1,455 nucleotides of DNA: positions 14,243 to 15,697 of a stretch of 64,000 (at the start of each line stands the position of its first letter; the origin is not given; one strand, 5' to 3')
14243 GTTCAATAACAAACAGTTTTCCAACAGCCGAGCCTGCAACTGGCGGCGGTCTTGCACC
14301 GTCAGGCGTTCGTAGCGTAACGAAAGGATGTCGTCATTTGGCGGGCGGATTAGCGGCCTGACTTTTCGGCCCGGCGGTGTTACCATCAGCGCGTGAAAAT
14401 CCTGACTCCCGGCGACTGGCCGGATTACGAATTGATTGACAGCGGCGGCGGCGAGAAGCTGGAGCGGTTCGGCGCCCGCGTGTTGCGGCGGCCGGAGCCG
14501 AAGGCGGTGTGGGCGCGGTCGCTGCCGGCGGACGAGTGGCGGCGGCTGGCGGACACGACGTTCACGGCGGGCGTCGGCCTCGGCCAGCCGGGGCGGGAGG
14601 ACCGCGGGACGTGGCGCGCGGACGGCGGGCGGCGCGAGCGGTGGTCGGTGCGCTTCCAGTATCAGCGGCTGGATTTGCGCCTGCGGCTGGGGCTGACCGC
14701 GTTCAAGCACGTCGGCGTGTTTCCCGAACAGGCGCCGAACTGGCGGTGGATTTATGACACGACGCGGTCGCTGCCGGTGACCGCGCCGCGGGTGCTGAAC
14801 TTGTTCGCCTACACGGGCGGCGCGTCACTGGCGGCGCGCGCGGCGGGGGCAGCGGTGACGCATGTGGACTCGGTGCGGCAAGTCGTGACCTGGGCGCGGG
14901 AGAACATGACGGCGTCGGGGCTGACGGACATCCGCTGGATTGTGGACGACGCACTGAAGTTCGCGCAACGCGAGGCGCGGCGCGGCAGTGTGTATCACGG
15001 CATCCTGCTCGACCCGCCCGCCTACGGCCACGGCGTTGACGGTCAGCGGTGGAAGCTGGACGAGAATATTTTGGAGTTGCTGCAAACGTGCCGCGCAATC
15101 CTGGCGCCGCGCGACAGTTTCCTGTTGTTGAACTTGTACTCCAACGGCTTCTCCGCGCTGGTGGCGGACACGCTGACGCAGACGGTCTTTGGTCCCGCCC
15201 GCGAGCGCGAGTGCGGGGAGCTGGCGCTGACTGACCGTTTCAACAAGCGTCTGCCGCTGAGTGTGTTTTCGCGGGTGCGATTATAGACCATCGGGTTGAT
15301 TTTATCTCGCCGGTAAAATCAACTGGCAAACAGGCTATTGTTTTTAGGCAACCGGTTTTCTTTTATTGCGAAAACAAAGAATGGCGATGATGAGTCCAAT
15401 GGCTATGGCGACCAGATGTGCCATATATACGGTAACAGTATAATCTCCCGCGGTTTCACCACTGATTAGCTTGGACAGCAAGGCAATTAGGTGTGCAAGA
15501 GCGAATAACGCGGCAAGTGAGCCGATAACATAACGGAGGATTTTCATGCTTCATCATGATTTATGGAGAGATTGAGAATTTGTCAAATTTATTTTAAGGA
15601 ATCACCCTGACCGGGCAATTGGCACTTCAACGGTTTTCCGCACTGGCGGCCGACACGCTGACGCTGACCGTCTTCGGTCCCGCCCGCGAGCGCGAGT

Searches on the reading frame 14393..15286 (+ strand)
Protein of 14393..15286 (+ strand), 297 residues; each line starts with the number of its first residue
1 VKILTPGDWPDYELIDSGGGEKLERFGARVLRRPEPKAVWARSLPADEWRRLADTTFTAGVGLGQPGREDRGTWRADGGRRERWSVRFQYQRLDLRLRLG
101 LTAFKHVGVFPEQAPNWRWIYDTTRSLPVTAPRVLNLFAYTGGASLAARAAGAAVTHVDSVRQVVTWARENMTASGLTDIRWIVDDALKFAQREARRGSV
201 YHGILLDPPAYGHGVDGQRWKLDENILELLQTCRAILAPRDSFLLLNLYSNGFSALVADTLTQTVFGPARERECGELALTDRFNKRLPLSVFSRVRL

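Call 33: find_homologous_proteins(query=window:14393-15286:+, max_evalue=1e-60)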
Query window:14393-15286:+ (297 aa): 7989 proteins with E <= 1e-60 among 8000 candidates; the best 120 are listed.
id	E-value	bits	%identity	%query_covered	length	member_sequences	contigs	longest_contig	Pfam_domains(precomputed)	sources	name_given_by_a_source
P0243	8.8e-199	677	100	100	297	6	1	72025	PF10672.16,PF03602.22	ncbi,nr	ncbi:MAG: class I SAM-dependent methyltransferase [Verrucomicrobiales bacterium]|nr:class I SAM-depe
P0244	2.1e-157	541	78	100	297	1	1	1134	PF10672.16,PF03602.22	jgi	jgi:23S rRNA (cytosine1962-C5)-methyltransferase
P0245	2.4e-154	531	80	100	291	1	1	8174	PF10672.16,PF03602.22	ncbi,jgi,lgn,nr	ncbi:MAG: class I SAM-dependent methyltransferase [Verrucomicrobiales bacterium]|jgi:23S rRNA (cytos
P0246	5.5e-152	523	75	100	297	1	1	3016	PF10672.16,PF03602.22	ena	-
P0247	1.5e-147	509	73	100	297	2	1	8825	PF10672.16,PF03602.22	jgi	jgi:23S rRNA (cytosine1962-C5)-methyltransferase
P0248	3.1e-136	472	67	100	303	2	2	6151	PF10672.16,PF03602.22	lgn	-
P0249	3.6e-136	471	68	100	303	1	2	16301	PF10672.16,PF03602.22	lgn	-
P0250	1.4e-135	469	68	100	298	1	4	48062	PF10672.16,PF03602.22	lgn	-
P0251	2.8e-135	468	66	100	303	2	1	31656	PF10672.16,PF03602.22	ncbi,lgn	-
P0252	4.4e-135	468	67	100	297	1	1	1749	PF10672.16,PF03602.22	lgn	-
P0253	1.4e-134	466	68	100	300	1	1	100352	PF10672.16,PF03602.22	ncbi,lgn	-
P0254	3.3e-134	465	66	100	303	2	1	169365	PF10672.16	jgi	jgi:23S rRNA (cytosine1962-C5)-methyltransferase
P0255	4.4e-134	464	67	100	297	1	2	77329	PF10672.16,PF03602.22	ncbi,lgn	-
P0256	5.6e-134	464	67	100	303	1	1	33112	PF10672.16,PF03602.22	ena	-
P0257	3.4e-133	462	67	100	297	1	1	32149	PF10672.16,PF03602.22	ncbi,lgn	-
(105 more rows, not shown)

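Call 34: find_encoding_contigs(protein=P0245, flank=10000, max_places=6)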
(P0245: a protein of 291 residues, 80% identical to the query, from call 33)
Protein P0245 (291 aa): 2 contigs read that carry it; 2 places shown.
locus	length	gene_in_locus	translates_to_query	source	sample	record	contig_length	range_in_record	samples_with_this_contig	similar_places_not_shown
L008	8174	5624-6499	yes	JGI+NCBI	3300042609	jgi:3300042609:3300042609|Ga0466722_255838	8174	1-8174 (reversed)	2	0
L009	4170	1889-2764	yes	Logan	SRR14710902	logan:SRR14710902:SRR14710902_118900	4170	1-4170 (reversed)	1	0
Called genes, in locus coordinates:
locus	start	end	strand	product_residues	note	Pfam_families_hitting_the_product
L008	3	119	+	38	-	?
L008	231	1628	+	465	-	PF02874:ATP-synt_ab_N, PF00006:ATP-synt_ab, PF22919:ATP-synt_VA_C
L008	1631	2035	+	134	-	PF02823:ATP-synt_DE_N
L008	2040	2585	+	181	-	-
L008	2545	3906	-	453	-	PF00919:UPF0004, PF04055:Radical_SAM, PF18693:TRAM_2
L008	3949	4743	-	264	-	PF01557:FAA_hydrolase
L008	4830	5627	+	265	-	PF08543:Phos_pyr_kin, PF00294:PfkB (weak)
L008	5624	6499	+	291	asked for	PF10672:Methyltrans_SAM, PF03602:Cons_hypoth95 (weak)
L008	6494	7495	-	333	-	PF00535:Glycos_transf_2, PF10111:Glyco_tranf_2_2 (weak), PF13641:Glyco_tranf_2_3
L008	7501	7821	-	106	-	-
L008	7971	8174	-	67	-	?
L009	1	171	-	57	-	?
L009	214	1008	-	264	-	PF01557:FAA_hydrolase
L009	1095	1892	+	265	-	PF08543:Phos_pyr_kin, PF00294:PfkB (weak)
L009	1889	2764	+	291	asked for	PF10672:Methyltrans_SAM, PF03602:Cons_hypoth95 (weak)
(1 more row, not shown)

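Call 35: find_encoding_contigs(protein=P0247, flank=10000, max_places=6)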
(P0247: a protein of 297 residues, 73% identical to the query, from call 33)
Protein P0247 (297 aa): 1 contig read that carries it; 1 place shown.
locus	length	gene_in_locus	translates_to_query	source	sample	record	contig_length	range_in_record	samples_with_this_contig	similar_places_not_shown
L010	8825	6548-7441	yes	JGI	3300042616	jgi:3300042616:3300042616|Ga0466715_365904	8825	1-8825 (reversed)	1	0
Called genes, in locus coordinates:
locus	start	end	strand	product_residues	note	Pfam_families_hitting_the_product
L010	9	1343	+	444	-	PF02874:ATP-synt_ab_N, PF00006:ATP-synt_ab, PF22919:ATP-synt_VA_C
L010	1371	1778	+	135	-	PF02823:ATP-synt_DE_N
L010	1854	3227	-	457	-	PF00919:UPF0004, PF04055:Radical_SAM, PF18693:TRAM_2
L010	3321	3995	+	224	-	-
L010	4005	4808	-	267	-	PF10370:Rv2993c-like_N (weak), PF01557:FAA_hydrolase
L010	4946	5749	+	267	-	PF08543:Phos_pyr_kin, PF00294:PfkB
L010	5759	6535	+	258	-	PF01048:PNP_UDP_1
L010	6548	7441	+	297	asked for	PF10672:Methyltrans_SAM (weak), PF03602:Cons_hypoth95 (weak)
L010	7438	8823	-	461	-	?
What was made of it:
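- L010 has ThiD-Pfs-MTase (call 35).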

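Call 36: list_cluster_members(proteins=[P0243])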
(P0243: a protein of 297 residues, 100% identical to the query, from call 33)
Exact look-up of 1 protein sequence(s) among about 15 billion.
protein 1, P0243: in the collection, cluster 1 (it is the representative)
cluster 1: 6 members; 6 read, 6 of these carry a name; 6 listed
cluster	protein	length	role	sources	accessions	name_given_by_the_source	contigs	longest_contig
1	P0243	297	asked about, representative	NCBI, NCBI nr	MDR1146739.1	MAG: class I SAM-dependent methyltransferase [Verrucomicrobiales bacterium] | class I SAM-dependent methyltransferase [Verrucomicrobiales bacterium]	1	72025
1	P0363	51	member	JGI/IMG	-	hypothetical protein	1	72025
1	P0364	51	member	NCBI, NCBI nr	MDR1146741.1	MAG: hypothetical protein LBK71_11495 [Verrucomicrobiales bacterium] | hypothetical protein [Verrucomicrobiales bacterium]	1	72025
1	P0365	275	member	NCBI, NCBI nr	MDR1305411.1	MAG: class I SAM-dependent methyltransferase, partial [Verrucomicrobiales bacterium] | class I SAM-dependent methyltransferase [Verrucomicrobiales bacterium]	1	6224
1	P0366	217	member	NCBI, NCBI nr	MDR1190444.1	MAG: class I SAM-dependent methyltransferase, partial [Verrucomicrobiales bacterium] | class I SAM-dependent methyltransferase [Verrucomicrobiales bacterium]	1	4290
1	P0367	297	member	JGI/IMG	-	23S rRNA (cytosine1962-C5)-methyltransferase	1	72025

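Call 64: find_encoding_contigs(protein=P0365, flank=10000, max_places=4)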
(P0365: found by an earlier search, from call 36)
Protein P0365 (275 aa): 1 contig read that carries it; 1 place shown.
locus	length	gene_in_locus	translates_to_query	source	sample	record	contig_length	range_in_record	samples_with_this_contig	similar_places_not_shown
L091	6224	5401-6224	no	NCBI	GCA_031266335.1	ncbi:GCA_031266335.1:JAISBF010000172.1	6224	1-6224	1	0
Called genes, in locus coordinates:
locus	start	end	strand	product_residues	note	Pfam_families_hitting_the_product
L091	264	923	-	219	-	-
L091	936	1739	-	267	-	PF02470:MlaD, PF28544:Helical_needle (weak)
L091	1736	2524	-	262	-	PF00005:ABC_tran, PF13304:AAA_21 (faint)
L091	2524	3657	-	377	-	PF13466:STAS_2, PF02405:MlaE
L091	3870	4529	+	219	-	PF04542:Sigma70_r2, PF08281:Sigma70_r4_2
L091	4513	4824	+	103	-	-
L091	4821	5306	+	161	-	-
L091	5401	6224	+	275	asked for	PF10672:Methyltrans_SAM, PF03602:Cons_hypoth95 (weak)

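Call 65: find_encoding_contigs(protein=P0366, flank=10000, max_places=4)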
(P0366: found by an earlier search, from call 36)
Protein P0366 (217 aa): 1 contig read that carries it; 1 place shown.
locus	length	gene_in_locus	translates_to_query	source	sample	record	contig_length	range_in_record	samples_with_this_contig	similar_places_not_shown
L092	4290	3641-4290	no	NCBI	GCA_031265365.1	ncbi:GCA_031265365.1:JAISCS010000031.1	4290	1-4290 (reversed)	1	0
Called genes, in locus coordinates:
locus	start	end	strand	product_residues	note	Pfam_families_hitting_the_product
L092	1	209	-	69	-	PF28555:Helicase_dom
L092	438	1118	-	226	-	PF01182:Glucosamine_iso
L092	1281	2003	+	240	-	PF03976:PPK2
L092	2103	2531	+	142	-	PF13279:4HBT_2, PF03061:4HBT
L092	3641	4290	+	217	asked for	PF10672:Methyltrans_SAM, PF03602:Cons_hypoth95 (weak)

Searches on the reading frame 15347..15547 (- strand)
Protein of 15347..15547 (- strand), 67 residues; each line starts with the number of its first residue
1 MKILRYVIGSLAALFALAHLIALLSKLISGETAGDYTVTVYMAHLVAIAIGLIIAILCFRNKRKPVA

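Call 50: search_protein_families(library=pfam, proteins=[window:15347-15547:-], max_evalue=0.01)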
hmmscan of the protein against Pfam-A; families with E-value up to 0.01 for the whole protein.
seq(67 aa): 2 families
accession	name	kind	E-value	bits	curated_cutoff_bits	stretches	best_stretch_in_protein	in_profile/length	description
PF25592.1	DUF7937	-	0.0073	15.6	31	1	3-62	141-199/402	Domain of unknown function (DUF7937)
PF02653.21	BPD_transp_2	-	0.0081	15.8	26.8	1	6-67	37-86/269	Branched-chain amino acid transport system / permease component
